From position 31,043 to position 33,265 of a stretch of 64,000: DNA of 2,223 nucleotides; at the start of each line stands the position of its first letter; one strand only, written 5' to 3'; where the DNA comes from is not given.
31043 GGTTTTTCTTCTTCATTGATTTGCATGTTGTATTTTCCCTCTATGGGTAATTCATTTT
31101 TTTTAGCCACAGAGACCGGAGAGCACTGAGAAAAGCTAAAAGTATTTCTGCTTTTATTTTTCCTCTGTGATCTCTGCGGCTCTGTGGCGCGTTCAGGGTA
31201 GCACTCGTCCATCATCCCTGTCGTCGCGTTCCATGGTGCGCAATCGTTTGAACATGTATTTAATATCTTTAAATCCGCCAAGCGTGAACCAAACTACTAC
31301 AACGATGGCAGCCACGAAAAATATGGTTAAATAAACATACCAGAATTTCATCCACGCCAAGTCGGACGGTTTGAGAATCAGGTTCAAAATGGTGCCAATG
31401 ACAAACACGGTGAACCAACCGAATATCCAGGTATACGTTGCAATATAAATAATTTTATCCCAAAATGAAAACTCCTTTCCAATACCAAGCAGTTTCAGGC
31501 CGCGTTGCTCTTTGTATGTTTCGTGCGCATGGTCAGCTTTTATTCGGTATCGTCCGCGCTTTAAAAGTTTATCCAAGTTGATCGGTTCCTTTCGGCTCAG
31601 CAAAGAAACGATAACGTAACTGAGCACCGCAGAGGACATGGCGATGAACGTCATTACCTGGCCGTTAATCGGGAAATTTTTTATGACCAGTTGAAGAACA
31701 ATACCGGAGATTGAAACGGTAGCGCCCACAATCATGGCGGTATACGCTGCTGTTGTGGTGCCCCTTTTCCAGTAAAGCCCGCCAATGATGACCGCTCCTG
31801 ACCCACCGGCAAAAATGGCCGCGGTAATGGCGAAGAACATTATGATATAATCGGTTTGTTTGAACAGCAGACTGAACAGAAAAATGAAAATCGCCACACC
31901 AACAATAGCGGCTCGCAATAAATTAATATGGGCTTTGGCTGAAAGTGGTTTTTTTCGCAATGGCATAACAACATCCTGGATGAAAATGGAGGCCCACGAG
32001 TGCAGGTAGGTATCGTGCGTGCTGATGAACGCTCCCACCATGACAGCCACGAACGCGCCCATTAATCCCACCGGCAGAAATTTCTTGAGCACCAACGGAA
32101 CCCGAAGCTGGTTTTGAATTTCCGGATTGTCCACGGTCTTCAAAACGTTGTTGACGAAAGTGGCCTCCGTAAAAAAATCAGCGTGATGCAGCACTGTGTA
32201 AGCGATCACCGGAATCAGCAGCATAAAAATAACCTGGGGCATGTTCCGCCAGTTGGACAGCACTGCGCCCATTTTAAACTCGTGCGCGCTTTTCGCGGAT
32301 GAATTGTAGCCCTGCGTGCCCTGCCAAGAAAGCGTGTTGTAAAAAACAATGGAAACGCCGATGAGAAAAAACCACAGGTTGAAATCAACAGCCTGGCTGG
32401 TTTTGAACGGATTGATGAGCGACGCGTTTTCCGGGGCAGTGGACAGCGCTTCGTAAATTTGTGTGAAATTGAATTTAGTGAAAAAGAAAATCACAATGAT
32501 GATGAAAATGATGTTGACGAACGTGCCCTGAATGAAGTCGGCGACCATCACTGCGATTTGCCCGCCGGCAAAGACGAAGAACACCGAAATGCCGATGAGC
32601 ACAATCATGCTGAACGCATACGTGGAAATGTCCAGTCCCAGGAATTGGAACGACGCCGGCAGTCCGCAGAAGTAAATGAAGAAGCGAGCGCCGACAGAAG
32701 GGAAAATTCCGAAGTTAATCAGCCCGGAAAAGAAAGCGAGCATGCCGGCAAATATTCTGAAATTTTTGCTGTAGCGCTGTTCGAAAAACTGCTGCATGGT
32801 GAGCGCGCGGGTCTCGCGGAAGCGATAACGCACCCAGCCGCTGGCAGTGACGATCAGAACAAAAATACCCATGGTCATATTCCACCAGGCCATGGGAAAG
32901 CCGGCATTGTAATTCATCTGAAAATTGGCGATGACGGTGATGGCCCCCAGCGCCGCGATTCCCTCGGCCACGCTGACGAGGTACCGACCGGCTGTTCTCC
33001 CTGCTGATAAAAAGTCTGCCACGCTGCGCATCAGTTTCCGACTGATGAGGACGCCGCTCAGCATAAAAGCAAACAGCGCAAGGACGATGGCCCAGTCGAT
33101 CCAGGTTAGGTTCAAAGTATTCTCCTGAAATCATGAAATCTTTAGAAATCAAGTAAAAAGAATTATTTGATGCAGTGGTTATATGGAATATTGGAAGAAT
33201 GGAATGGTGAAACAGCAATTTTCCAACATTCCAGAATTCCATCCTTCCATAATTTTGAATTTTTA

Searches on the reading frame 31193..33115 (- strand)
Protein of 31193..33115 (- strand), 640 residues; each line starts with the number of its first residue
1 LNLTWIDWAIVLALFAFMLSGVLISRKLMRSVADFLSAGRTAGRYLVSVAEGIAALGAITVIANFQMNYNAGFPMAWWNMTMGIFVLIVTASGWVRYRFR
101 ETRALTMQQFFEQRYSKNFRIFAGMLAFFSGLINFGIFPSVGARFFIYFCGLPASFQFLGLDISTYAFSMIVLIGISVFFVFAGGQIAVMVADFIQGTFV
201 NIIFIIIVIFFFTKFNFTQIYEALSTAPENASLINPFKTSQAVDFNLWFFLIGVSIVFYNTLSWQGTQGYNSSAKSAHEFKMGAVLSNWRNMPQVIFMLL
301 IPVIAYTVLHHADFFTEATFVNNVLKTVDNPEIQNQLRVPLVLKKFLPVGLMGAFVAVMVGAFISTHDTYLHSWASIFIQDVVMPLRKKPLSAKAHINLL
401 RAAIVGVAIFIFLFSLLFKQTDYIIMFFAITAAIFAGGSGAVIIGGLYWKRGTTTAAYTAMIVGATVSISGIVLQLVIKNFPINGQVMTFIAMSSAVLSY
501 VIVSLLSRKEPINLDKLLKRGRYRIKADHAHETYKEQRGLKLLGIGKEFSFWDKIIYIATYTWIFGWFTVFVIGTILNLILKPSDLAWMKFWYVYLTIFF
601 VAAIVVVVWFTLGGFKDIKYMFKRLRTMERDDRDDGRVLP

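Call 96: search_protein_families(library=pfam, proteins=[window:31193-33115:-], max_evalue=0.0001)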
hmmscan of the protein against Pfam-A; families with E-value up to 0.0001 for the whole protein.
window:31193-33115:- (640 aa): 1 family
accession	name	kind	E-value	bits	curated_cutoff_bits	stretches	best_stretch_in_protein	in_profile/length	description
PF00474.23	SSF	-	2.9e-18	66.4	22.8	1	38-464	4-406/406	Sodium:solute symporter family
